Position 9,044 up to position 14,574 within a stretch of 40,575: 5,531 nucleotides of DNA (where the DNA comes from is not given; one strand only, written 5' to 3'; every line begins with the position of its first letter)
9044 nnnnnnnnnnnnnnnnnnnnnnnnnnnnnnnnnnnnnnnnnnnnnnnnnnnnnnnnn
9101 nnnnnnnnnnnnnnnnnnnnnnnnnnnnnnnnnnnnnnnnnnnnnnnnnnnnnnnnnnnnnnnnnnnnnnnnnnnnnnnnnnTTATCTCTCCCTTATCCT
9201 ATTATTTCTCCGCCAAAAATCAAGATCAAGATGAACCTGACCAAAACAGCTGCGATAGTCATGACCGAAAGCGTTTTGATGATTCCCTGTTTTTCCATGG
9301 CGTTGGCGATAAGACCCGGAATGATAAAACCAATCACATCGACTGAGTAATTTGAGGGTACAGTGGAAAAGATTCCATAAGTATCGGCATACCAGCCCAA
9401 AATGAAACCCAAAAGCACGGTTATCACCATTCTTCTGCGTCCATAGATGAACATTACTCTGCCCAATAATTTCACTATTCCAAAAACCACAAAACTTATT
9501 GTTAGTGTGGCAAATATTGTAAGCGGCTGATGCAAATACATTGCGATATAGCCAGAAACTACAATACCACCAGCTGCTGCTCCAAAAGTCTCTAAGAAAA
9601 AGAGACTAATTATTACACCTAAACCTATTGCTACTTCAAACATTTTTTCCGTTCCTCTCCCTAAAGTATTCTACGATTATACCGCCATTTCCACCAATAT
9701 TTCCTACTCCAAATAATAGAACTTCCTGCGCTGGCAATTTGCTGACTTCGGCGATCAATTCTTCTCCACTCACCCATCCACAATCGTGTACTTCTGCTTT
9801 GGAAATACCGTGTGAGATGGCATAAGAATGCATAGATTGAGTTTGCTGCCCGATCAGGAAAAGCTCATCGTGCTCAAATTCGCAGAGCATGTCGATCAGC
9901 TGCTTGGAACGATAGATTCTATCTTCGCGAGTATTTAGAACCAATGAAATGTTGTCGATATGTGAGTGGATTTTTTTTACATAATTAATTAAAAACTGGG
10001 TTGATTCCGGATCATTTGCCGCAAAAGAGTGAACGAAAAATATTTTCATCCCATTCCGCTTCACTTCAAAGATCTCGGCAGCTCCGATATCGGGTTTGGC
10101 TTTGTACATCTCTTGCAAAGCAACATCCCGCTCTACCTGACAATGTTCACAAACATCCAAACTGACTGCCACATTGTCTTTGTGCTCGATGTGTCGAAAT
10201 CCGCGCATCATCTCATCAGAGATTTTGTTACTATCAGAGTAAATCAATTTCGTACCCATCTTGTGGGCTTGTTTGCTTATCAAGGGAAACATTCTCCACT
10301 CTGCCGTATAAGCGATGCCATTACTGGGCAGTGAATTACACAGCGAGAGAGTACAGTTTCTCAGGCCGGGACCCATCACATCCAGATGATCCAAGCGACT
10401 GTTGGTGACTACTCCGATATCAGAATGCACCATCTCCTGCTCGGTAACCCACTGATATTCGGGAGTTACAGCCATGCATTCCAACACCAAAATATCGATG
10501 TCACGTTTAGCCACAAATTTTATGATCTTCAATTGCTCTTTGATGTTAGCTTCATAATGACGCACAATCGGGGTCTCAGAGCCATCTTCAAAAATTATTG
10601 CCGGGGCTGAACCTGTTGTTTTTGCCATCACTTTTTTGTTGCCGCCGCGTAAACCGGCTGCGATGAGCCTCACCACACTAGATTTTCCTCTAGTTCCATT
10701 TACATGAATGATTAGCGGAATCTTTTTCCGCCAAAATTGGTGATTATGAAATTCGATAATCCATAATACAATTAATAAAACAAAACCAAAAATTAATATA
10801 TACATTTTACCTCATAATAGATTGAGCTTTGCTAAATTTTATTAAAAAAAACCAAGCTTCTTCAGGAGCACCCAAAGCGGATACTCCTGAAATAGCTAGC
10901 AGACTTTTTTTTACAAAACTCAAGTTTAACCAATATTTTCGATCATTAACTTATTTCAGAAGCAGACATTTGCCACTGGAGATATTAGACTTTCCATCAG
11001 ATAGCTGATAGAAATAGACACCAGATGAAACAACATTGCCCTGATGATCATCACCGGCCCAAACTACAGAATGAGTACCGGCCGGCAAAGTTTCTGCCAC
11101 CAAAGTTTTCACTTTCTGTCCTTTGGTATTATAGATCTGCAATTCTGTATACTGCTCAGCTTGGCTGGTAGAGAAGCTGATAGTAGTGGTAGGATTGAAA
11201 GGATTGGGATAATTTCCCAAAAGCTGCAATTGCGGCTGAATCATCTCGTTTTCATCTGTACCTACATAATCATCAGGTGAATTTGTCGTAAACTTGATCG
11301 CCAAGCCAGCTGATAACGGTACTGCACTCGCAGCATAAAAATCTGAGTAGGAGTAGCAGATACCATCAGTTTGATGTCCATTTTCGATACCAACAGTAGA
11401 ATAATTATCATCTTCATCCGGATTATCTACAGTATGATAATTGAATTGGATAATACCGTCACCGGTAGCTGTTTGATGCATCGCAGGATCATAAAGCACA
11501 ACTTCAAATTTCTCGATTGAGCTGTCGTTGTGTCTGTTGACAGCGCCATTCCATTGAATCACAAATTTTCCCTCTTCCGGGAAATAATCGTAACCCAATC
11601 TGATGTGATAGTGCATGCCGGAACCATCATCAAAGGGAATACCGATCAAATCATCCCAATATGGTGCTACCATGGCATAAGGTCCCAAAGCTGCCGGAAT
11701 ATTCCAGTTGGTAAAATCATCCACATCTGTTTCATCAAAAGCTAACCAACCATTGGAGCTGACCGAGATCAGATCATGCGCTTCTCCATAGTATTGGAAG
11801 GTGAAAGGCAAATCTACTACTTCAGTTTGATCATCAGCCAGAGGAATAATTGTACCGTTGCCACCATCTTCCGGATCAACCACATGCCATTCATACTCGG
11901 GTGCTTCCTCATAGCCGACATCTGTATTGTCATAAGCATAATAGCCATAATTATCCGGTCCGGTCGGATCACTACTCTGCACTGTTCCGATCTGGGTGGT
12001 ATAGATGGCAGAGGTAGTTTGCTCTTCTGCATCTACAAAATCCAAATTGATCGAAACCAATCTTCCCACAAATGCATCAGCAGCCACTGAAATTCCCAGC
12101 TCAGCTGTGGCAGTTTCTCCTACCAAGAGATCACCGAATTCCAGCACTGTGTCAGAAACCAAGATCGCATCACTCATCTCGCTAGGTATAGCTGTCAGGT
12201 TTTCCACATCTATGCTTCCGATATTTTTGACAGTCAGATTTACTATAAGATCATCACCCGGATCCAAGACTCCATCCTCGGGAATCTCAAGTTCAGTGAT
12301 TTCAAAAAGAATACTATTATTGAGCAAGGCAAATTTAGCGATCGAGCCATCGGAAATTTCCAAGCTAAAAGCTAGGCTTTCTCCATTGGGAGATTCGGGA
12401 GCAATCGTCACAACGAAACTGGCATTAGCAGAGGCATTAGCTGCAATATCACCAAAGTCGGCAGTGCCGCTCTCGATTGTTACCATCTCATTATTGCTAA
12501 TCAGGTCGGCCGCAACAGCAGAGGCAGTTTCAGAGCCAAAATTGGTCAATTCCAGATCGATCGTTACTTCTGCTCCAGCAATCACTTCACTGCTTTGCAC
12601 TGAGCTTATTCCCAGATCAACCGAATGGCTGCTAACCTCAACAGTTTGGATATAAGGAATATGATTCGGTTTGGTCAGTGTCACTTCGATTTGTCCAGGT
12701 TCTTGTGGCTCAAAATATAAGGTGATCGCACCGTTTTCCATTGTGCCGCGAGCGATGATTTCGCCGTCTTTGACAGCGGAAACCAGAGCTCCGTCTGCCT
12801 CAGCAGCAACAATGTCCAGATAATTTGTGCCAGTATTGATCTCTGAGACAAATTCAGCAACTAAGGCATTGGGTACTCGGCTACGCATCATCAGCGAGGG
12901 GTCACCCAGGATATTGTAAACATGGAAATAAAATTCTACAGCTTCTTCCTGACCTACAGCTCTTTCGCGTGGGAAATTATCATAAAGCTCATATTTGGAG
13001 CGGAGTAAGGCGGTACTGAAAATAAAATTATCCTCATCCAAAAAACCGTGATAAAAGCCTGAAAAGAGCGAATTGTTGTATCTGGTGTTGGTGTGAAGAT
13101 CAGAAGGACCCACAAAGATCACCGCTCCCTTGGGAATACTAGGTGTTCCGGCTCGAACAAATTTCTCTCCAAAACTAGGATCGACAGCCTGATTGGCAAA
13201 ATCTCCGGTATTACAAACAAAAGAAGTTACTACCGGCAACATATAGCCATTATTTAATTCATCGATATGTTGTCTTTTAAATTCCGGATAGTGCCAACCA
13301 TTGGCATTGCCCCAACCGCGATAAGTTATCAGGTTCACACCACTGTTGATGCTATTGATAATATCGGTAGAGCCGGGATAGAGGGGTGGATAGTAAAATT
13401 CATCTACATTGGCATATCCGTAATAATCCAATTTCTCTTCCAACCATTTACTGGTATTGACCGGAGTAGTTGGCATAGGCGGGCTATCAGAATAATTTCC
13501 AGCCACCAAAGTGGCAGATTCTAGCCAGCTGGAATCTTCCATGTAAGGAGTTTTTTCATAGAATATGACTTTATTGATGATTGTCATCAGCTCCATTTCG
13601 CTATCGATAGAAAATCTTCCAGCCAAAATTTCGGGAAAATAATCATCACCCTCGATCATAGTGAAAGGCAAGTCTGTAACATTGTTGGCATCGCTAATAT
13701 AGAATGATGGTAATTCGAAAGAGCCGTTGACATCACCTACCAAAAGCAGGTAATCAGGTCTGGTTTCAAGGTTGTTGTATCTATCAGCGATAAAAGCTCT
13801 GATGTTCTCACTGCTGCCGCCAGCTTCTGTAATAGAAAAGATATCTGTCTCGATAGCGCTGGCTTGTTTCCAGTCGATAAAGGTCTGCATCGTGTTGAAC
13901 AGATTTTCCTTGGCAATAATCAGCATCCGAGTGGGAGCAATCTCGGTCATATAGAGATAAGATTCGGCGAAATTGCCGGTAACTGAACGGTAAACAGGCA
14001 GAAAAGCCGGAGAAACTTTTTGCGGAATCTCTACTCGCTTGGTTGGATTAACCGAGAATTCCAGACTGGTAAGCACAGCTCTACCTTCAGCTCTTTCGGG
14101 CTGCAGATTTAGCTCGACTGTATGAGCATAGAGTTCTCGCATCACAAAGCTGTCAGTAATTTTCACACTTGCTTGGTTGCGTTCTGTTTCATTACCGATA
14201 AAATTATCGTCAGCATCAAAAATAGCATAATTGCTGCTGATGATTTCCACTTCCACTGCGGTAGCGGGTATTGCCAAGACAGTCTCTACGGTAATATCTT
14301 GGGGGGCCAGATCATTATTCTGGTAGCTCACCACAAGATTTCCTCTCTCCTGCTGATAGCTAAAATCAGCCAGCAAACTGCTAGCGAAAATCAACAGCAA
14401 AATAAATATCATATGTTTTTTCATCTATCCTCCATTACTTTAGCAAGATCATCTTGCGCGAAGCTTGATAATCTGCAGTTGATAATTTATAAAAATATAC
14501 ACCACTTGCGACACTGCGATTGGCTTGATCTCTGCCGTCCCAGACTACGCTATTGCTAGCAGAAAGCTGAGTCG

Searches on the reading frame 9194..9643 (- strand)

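Call 96: search_protein_families(library=pfam, proteins=[window:9194-9643:-], max_evalue=0.00001)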
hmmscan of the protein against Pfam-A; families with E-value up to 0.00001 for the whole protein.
window:9194-9643:- (149 aa): 1 family
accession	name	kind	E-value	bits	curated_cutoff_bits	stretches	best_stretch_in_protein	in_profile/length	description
PF14102.11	Caps_synth_CapC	-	2.1e-32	112.4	27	1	8-125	1-119/119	Capsule biosynthesis CapC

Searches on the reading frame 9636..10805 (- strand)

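Call 96: search_protein_families(library=pfam, proteins=[window:9636-10805:-], max_evalue=0.00001)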
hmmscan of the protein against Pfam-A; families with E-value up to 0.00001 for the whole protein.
window:9636-10805:- (389 aa): 1 family
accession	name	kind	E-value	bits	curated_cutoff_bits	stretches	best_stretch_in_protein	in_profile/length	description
PF08245.18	Mur_ligase_M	-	1.8e-06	28.5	24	1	35-202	1-157/200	Mur ligase middle domain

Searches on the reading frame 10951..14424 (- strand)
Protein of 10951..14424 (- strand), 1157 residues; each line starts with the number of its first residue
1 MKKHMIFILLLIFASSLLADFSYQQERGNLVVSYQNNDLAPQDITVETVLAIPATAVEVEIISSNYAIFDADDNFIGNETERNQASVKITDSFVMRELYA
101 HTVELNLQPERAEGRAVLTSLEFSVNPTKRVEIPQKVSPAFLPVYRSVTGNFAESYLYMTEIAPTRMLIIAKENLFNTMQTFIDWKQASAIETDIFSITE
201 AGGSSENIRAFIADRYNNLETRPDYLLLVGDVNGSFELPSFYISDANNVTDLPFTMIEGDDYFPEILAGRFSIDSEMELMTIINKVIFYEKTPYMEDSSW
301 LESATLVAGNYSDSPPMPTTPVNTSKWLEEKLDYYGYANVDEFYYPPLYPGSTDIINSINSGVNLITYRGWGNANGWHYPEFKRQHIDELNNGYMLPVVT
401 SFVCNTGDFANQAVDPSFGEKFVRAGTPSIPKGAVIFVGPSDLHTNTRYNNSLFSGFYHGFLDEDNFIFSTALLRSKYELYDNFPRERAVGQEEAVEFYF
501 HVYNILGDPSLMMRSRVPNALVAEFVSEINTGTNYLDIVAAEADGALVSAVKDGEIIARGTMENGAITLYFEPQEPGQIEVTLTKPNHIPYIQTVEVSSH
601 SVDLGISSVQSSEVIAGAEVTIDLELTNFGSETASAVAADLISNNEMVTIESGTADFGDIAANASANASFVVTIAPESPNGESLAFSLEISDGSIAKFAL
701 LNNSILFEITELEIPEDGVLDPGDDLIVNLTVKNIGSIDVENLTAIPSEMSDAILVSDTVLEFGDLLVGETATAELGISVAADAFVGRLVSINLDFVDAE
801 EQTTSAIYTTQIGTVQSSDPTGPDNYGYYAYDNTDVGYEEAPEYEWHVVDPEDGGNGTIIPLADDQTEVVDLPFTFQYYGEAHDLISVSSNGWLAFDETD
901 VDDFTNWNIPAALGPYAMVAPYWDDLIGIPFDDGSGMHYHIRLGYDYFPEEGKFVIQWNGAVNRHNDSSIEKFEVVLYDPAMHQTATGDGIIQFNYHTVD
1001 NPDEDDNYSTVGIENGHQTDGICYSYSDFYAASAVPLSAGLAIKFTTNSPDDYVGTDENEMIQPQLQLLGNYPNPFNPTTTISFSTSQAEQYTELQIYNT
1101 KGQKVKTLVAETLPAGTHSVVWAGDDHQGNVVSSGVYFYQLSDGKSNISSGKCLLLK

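Call 97: search_protein_families(library=pfam, proteins=[window:10951-14424:-], max_evalue=0.00001)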
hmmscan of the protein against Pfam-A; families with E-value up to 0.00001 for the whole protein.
window:10951-14424:- (1157 aa): 4 families
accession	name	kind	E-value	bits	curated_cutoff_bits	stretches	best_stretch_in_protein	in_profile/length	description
PF01364.23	Peptidase_C25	-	1.2e-59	202.9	23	1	167-513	1-374/374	Peptidase family C25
PF13860.13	FlgD_ig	-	4.9e-10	39.7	27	1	1079-1141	9-73/79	FlgD Ig-like domain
PF18962.6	Por_Secre_tail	-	5.3e-07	30.3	27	1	1072-1149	2-70/75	Secretion system C-terminal sorting domain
PF07705.17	CARDB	-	9.5e-07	29.4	22.7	0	603-677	3-73/101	CARDB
